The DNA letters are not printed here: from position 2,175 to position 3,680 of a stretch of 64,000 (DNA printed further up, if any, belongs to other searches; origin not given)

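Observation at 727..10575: Candidate isoprenoid synthesis, oxidative tailoring and export system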

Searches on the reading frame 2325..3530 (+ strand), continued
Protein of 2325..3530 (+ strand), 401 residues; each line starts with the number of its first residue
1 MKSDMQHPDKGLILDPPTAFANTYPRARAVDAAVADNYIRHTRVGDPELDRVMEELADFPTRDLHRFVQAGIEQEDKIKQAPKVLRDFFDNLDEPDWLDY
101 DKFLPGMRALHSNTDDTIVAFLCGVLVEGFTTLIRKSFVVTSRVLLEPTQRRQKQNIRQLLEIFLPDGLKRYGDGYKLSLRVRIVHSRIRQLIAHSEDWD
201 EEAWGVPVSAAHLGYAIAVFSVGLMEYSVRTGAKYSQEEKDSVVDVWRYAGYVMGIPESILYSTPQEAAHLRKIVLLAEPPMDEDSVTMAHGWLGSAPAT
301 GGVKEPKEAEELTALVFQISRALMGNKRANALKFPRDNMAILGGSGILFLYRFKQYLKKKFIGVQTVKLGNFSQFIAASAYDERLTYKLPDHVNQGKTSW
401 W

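Call 17: search_protein_families(library=pfam, proteins=[L006:8817-9785:+, L009:197-2179:+, L009:8920-10791:-, L006:7664-8731:+, L014:806-2326:-, L014:2354-3613:-, L014:199-834:+, L028:1492-3720:-, L009:11891-13192:+, L012:13267-14166:-], max_evalue=0.001)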
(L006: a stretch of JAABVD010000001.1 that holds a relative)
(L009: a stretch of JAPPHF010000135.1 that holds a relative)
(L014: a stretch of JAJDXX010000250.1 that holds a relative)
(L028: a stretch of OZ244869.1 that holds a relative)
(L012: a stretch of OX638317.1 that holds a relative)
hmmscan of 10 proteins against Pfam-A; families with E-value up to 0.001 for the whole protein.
L006:8817-9785:+ (322 aa): 1 family
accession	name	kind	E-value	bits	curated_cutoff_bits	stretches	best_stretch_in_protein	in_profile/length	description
PF02401.23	LYTB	-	6.1e-99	331.1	24.5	1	3-279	1-266/267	LytB protein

L009:197-2179:+ (660 aa): 6 families
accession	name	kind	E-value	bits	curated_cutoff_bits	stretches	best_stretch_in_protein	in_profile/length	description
PF13292.11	DXP_synthase_N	-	4e-111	371.1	21.2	1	33-308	1-274/274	1-deoxy-D-xylulose-5-phosphate synthase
PF02779.29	Transket_pyr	-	3.5e-47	160.7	27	1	346-503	5-170/174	Transketolase, pyrimidine binding domain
PF02780.25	Transketolase_C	-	1.3e-33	116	25.9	1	520-642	1-124/124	Transketolase, C-terminal domain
PF02775.26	TPP_enzyme_C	-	1e-05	25.8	21.9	1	137-205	22-84/151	Thiamine pyrophosphate enzyme, C-terminal TPP binding domain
PF17147.9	PFOR_II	-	0.00017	22.3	27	1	530-601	2-73/102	Pyruvate:ferredoxin oxidoreductase core domain II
PF00456.26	Transketolase_N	-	0.00037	20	22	1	104-211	69-191/334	Transketolase, thiamine diphosphate binding domain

L009:8920-10791:- (623 aa): 5 families
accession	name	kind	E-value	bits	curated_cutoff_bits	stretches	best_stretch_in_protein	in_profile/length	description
PF01593.30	Amino_oxidase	-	5e-36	125.4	19.8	1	218-621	1-442/443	Flavin containing amine oxidoreductase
PF13450.12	NAD_binding_8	-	3.3e-11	43.7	21.9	1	213-278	1-66/68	NAD(P)-binding Rossmann-like domain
PF01266.30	DAO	-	1.2e-06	28.7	27.9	1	213-244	4-35/353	FAD dependent oxidoreductase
PF07992.20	Pyr_redox_2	-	0.00057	19.8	26.1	0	212-247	4-40/291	Pyridine nucleotide-disulphide oxidoreductase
PF12831.13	FAD_oxidored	-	0.00093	19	27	0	213-246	4-37/416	FAD dependent oxidoreductase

L006:7664-8731:+ (355 aa): 1 family
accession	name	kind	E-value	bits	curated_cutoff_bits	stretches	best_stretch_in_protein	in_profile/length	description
PF00494.24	SQS_PSY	-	8.8e-58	196.5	26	1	22-312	2-262/263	Squalene/phytoene synthase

L014:806-2326:- (506 aa): 5 families
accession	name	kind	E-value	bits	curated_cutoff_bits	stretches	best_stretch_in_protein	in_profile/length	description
PF06277.17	EutA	-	1e-114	384.5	27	1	30-500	3-474/475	Ethanolamine utilisation protein EutA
PF14450.12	FtsA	-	1.3e-05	26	31.8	1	174-236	3-51/127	Cell division protein FtsA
PF01869.26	BcrAD_BadFG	-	9.4e-05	22.5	31.5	0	33-125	1-78/271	BadF/BadG/BcrA/BcrD ATPase family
PF06723.19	MreB_Mbl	-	0.00016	21.1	27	1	78-201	61-177/327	MreB/Mbl protein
PF02541.22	Ppx-GppA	-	0.00054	19.9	27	1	148-213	94-158/285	Ppx/GppA phosphatase family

L014:2354-3613:- (419 aa): 3 families
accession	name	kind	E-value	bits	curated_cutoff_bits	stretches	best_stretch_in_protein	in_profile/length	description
PF07883.17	Cupin_2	-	2.4e-07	30.8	27.2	0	111-183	2-67/70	Cupin domain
PF02041.22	Auxin_BP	-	3.8e-05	23.9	21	1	109-176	46-116/167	Auxin binding protein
PF00190.28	Cupin_1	-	0.00044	20.3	22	0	115-175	41-103/151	Cupin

L014:199-834:+ (211 aa): 1 family
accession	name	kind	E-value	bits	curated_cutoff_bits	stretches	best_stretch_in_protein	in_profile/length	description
PF03781.23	FGE-sulfatase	-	2.1e-18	67.3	23.3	1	36-110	39-127/255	Sulfatase-modifying factor enzyme 1-like domain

L028:1492-3720:- (742 aa): 3 families
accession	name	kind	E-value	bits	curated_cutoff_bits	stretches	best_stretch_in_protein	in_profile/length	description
PF02738.23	MoCoBD_1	-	5.8e-69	232.3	27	1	161-399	7-244/244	Molybdopterin cofactor-binding domain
PF20256.3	MoCoBD_2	-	1.6e-57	195.6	27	1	431-679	18-283/283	Molybdopterin cofactor-binding domain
PF01315.27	Ald_Xan_dh_C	-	6.7e-27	94.4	31.3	1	21-125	1-109/110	Aldehyde oxidase and xanthine dehydrogenase, a/b hammerhead domain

L009:11891-13192:+ (433 aa): 4 families
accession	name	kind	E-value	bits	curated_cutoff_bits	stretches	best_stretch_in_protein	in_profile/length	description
PF13416.11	SBP_bac_8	-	2e-22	80.7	27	1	111-396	2-274/279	Bacterial extracellular solute-binding protein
PF13343.11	SBP_bac_6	-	2.4e-17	63.7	24.6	1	146-385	5-224/245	Bacterial extracellular solute-binding protein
PF01547.30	SBP_bac_1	-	2.4e-16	61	26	1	104-368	5-305/307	Bacterial extracellular solute-binding protein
PF13531.11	SBP_bac_11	-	4.6e-09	36.8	25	1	110-368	15-217/227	Bacterial extracellular solute-binding protein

L012:13267-14166:- (299 aa): 0 families

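Call 22: search_solved_structures(query=A1, max_evalue=1, show_alignments=2)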
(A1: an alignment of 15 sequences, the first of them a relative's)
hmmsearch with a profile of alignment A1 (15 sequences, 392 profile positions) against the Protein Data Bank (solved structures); distinct sequences matched with E-value up to 1: 4.
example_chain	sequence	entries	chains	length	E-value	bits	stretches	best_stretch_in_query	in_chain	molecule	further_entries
5o1m_A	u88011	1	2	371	1e-08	37.8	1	78-265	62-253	Rubber oxygenase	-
5o1l_A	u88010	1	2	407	1.3e-08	37.4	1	78-265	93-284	Rubber oxygenase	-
2yn7_A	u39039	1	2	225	0.14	14.2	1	152-240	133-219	OUTER SURFACE PROTEIN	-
5izt_A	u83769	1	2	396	0.45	12.6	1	152-240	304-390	Outer surface protein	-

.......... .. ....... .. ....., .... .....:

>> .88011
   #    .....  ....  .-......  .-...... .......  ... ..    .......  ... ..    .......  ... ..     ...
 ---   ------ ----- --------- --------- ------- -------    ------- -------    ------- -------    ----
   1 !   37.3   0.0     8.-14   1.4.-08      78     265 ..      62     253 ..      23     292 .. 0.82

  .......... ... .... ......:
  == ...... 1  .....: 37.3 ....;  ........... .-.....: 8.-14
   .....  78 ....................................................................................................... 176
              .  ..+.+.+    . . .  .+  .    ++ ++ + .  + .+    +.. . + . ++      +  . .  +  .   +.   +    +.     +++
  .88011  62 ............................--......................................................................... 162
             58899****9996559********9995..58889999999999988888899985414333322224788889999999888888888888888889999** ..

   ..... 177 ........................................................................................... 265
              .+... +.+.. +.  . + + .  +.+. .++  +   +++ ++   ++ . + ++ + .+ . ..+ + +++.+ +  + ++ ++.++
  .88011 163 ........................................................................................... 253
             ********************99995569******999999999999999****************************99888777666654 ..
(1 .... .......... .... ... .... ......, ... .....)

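Call 43: search_protein_families(library=pfam, proteins=[L023:6573-9878:-, L021:18847-19584:-, L022:4061-4786:-, L008:4722-7430:-, L039:3518-6016:-, L019:2909-5437:+, L019:8554-9735:+, L019:17653-17994:+, L023:11190-12128:+], max_evalue=0.0001)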
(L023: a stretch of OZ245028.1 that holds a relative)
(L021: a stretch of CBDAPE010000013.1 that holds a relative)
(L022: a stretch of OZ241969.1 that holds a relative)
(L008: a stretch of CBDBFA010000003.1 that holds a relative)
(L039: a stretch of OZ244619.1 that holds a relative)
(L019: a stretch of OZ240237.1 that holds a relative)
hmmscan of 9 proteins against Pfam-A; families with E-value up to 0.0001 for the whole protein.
L023:6573-9878:- (1101 aa): 2 families
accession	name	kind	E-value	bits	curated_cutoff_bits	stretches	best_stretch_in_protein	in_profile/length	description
PF00873.25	ACR_tran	-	2.2e-163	545.9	28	2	45-630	3-585/1021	AcrB/AcrD/AcrF family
PF02355.23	SecD_SecF_C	-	2.3e-07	30.9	20.5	1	358-517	15-178/189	Protein export membrane protein SecD/SecF, C-terminal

L021:18847-19584:- (245 aa): 2 families
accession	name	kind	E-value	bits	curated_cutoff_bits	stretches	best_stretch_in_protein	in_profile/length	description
PF23914.1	TPR_CcmH_CycH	-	4.3e-07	30.3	42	1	169-221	64-116/158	Cytochrome c-type biogenesis protein H TPR domain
PF13414.12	TPR_11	-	7.5e-05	22.8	26.8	0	172-187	11-26/42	TPR repeat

L022:4061-4786:- (241 aa): 3 families
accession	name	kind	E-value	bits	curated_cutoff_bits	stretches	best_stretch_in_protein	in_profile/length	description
PF00005.33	ABC_tran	-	3.1e-34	119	25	1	20-166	2-137/137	ABC transporter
PF12399.14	BCA_ABC_TP_C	-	1.6e-09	37.6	25.5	1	214-239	1-26/27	Branched-chain amino acid ATP-binding cassette transporter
PF13304.12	AAA_21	-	1.2e-05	26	27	0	148-196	248-299/304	AAA domain, putative AbiEii toxin, Type IV TA system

L008:4722-7430:- (902 aa): 2 families
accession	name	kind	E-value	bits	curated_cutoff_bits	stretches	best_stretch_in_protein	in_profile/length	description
PF00593.30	TonB_dep_Rec_b-barrel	-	2.1e-21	77.7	27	1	411-850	60-436/436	TonB dependent receptor-like, beta-barrel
PF07715.20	Plug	-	5.1e-09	37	23.9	1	94-188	3-107/107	TonB-dependent Receptor Plug Domain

L039:3518-6016:- (832 aa): 3 families
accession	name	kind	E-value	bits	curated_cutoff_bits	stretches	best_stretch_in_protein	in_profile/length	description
PF00133.28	tRNA-synt_1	-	1.7e-70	238.3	22.7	1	17-564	4-414/414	tRNA synthetases class I (I, L, M and V)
PF08264.19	Anticodon_1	-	1.3e-31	109.9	25.1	1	604-752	1-145/148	Anticodon-binding domain of tRNA ligase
PF09334.17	tRNA-synt_1g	-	3.5e-18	66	20.1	1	38-179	3-131/391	tRNA synthetases class I (M)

L019:2909-5437:+ (842 aa): 2 families
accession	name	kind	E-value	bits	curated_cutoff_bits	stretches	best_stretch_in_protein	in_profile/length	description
PF07228.17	SpoIIE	-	7.7e-49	166.7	25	1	639-836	3-192/192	Stage II sporulation protein E (SpoIIE)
PF00672.30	HAMP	-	7.4e-06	26.6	25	1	505-554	3-48/53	HAMP domain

L019:8554-9735:+ (393 aa): 0 families

L019:17653-17994:+ (113 aa): 2 families
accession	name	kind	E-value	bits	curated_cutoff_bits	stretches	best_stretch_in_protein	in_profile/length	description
PF01740.26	STAS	-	3.1e-20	72.4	22.6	1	8-108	5-106/106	STAS domain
PF13466.11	STAS_2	-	1.9e-10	41.2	29.2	1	21-96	6-80/80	STAS domain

L023:11190-12128:+ (313 aa): 1 family
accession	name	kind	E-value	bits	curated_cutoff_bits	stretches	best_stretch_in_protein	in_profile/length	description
PF00494.24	SQS_PSY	-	8.5e-44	150.7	26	1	1-281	5-261/263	Squalene/phytoene synthase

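Call 53: predict_structure(alignment_id=A1)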
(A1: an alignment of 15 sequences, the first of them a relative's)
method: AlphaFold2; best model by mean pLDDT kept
length: 397 residues; sequences in the alignment: 15
mean_pLDDT: 84.6   pTM: 0.86
mean pLDDT of the five models: 84.6, 76.3, 74.6, 67.6, 56.2
residues with pLDDT >= 90: 222; 70-90: 117; 50-70: 36; < 50: 22
segments of 3 or more residues with pLDDT < 50: 1-6, 336-338, 358-363, 392-397
pLDDT, mean of each block of 10 residues (from residue 1): 54 93 95 94 91 87 92 93 93 94 89 91 88 77 68 90 92 93 90 86 92 94 92 95 96 92 94 91 90 86 88 92 92 60 73 58 56 69 70 38
secondary structure, 60 per line:
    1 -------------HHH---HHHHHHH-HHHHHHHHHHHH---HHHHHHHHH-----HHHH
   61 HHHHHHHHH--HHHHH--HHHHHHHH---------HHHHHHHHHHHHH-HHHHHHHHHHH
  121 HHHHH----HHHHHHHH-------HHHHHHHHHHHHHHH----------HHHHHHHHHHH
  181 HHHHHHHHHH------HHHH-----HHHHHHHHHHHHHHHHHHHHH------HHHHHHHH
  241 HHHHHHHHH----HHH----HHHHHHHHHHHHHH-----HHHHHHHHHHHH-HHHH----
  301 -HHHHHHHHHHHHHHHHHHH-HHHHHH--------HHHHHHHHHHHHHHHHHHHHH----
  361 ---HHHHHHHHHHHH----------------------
elements in order: H20-26 H28-39 H43-51 H57-69 H72-76 H79-86 H96-108 H110-125 H130-137 H145-159 H170-190 H197-200 H206-226 H233-249 H261-274 H280-291 H293-296 H302-320 H322-327 H336-356 H364-375

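Call 56: fold_search(model_id=the predicted structure, library=pdb)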
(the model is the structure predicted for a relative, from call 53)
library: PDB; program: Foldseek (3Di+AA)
matches with E <= 10: 384; with E <= 0.001: 3
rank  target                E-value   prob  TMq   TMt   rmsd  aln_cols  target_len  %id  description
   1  5o1m_A                6.1e-08  1.00  0.66  0.70   5.4       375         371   18  Structure of Latex Clearing Protein LCP in the closed state (released 2017-08-02)
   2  5o1l_A                1.3e-07  1.00  0.64  0.67   5.8       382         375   15  Structure of Latex Clearing Protein LCP in the open state with bound imidazole (released 2017-08-02)
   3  5o1l_B                2.2e-07  1.00  0.67  0.71   4.7       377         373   16  Structure of Latex Clearing Protein LCP in the open state with bound imidazole (released 2017-08-02)
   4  8s1j_B                1.1e-02  1.00  0.45  0.57   8.4       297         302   13  Crystal structure of t-anethole oxygenase from Stenotrophomonas maltophilia (released 2024-08-14)
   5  8r98_A                3.8e-01  0.12  0.13  0.17  20.0       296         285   12  Crystal structure of the cryorhodopsin CryoR2 at pH 4.6, type B crystals, illuminated state (released 2024-12-11)
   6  6h2f_A                3.8e-01  0.04  0.08  0.10  36.3       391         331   13  Structure of the pre-pore AhlB of the tripartite alpha-pore forming toxin, AHL, from Aeromonas hydrophila. (released 2019-07-10)
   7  9h61                  4.3e-01  0.08  0.14  0.13  23.8       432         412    9  Auxin transporter-like protein 3 (LAX3) in the inward occluded state in complex with auxin (Indole-3-acetic acid, IAA) (released 2025-08-13)
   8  6grj_A                4.5e-01  0.03  0.09  0.09  36.2       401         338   13  Structure of the AhlB pore of the tripartite alpha-pore forming toxin, AHL, from Aeromonas hydrophila. (released 2019-07-03)
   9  8r96_E                5.1e-01  0.11  0.14  0.17  19.7       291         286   14  Crystal structure of the cryorhodopsin CryoR2 at pH 4.6, type A crystals (released 2024-12-11)
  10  8ght_A                5.3e-01  0.06  0.11  0.12  21.3       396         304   11  Cryo-electron microscopy structure of the zinc transporter from Bordetella bronchiseptica (released 2023-06-21)
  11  6s9m_B                5.8e-01  0.06  0.10  0.12  20.4       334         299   12  Designed Armadillo Repeat protein Lock2 fused to target peptide KRKRKAKITW (released 2020-02-19)
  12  5yck                  6.0e-01  0.06  0.12  0.11  19.9       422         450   10  Crystal structure of a MATE family protein derived from Camelina sativa at 2.3 angstrom (released 2017-09-27)
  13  5oge_G                6.6e-01  0.08  0.15  0.17  19.1       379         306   12  Crystal structure of a nucleotide sugar transporter (released 2017-11-22)
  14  8r96_A                6.9e-01  0.09  0.14  0.17  19.9       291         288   14  Crystal structure of the cryorhodopsin CryoR2 at pH 4.6, type A crystals (released 2024-12-11)
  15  8sgw_C                6.9e-01  0.08  0.16  0.12  18.0       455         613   14  Pendrin in complex with chloride (released 2024-02-07)
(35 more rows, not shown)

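Call 68: search_protein_families(library=ncbifam, proteins=[L009:8920-10167:-, L009:10185-11060:-, L009:11047-11982:-, L006:7664-8731:+, L006:8817-9785:+, L023:11190-12128:+], max_evalue=1e-10)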
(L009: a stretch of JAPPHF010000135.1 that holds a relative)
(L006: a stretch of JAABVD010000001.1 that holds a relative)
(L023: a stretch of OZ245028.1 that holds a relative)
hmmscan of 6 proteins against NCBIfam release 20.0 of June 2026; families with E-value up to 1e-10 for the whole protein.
L009:8920-10167:- (415 aa): 4 families
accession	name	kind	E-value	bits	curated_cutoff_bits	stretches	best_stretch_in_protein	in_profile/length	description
TIGR03467.1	HpnE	equivalog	1.1e-118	397.3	283.05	1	4-414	2-429/430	hydroxysqualene dehydroxylase HpnE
TIGR02732.1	zeta_caro_desat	equivalog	7.2e-17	61.4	622.15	0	4-78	3-76/474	9,9'-di-cis-zeta-carotene desaturase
NF005560.0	PRK07233.1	equivalog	3e-14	52.7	252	0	3-78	3-76/435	hypothetical protein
TIGR02731.1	phytoene_desat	equivalog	3.6e-13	49.1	569.4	0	352-414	391-453/453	15-cis-phytoene desaturase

L009:10185-11060:- (291 aa): 5 families
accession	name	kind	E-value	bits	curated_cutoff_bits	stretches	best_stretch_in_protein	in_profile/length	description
TIGR03465.1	HpnD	equivalog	1.1e-97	326.2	278.6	1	25-290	2-266/267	presqualene diphosphate synthase HpnD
TIGR03464.1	HpnC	equivalog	1.1e-44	152.9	250.45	1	37-287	14-264/267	squalene synthase HpnC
NF045686.1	PhytoSynCyanob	equivalog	6.5e-38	130.5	550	1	16-270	19-285/310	15-cis-phytoene synthase CrtB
NF045921.1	PhytnSynCrtBRhod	equivalog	1.1e-36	126.9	500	1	19-284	8-271/307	15-cis-phytoene synthase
NF042419.1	Phyto_syn_CrtB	equivalog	5e-32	111.7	480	1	20-283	6-277/306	15-cis-phytoene synthase CrtB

L009:11047-11982:- (311 aa): 4 families
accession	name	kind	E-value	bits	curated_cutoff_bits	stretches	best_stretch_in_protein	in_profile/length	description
TIGR03464.1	HpnC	equivalog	4.9e-81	272.2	250.45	1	31-293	2-265/267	squalene synthase HpnC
TIGR03465.1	HpnD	equivalog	1e-26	93.6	278.6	1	36-292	7-263/267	presqualene diphosphate synthase HpnD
NF045921.1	PhytnSynCrtBRhod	equivalog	9.8e-15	54.8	500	1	38-285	21-267/307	15-cis-phytoene synthase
NF042419.1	Phyto_syn_CrtB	equivalog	9.5e-11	41.8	480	0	36-233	16-221/306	15-cis-phytoene synthase CrtB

L006:7664-8731:+ (355 aa): 5 families
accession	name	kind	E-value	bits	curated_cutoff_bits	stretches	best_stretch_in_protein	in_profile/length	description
TIGR01559.1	squal_synth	equivalog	1.6e-33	116.3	286.75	1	19-323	8-295/337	squalene synthase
TIGR03465.1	HpnD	equivalog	4.1e-21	75.2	278.6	1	149-319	102-262/267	presqualene diphosphate synthase HpnD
TIGR03464.1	HpnC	equivalog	5.1e-14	52.4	250.45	1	35-297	16-241/267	squalene synthase HpnC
NF042419.1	Phyto_syn_CrtB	equivalog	3.3e-13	49.8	480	1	157-274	128-238/306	15-cis-phytoene synthase CrtB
NF045921.1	PhytnSynCrtBRhod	equivalog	1.5e-11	44.3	500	0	152-271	115-228/307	15-cis-phytoene synthase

L006:8817-9785:+ (322 aa): 8 families
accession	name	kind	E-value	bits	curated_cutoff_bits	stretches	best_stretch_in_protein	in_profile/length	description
NF002188.0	PRK01045.1-2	equivalog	1e-144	481.4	420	1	1-306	1-308/315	4-hydroxy-3-methylbut-2-enyl diphosphate reductase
NF002190.0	PRK01045.1-4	subfamily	1.9e-136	454.1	389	1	1-305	7-315/321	4-hydroxy-3-methylbut-2-enyl diphosphate reductase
NF002189.0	PRK01045.1-3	equivalog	7.7e-128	426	444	1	2-305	15-319/326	4-hydroxy-3-methylbut-2-enyl diphosphate reductase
TIGR00216.1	ispH_lytB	equivalog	1.6e-100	336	187.85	1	3-281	2-281/282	4-hydroxy-3-methylbut-2-enyl diphosphate reductase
NF002187.0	PRK01045.1-1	equivalog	1.3e-76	257.4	276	1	1-282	1-278/282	4-hydroxy-3-methylbut-2-enyl diphosphate reductase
NF000907.0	PRK00087.1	equivalog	2.4e-76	257.4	624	1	1-285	1-281/671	bifunctional 4-hydroxy-3-methylbut-2-enyl diphosphate reductase/30S ribosomal protein S1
NF009024.0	PRK12360.1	equivalog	5.8e-62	209.6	387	1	1-281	1-280/281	4-hydroxy-3-methylbut-2-enyl diphosphate reductase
NF009911.0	PRK13371.1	equivalog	3.6e-42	144.8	440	2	2-150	56-210/405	4-hydroxy-3-methylbut-2-enyl diphosphate reductase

L023:11190-12128:+ (313 aa): 4 families
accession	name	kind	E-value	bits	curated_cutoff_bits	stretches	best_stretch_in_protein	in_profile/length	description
TIGR01559.1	squal_synth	equivalog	1.4e-34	119.8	286.75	1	1-308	14-312/337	squalene synthase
TIGR03465.1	HpnD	equivalog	4.2e-22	78.5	278.6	1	119-250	102-225/267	presqualene diphosphate synthase HpnD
TIGR03464.1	HpnC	equivalog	2.8e-14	53.3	250.45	1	4-244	9-220/267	squalene synthase HpnC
NF042419.1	Phyto_syn_CrtB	equivalog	6.8e-11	42.2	480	0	121-244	121-237/306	15-cis-phytoene synthase CrtB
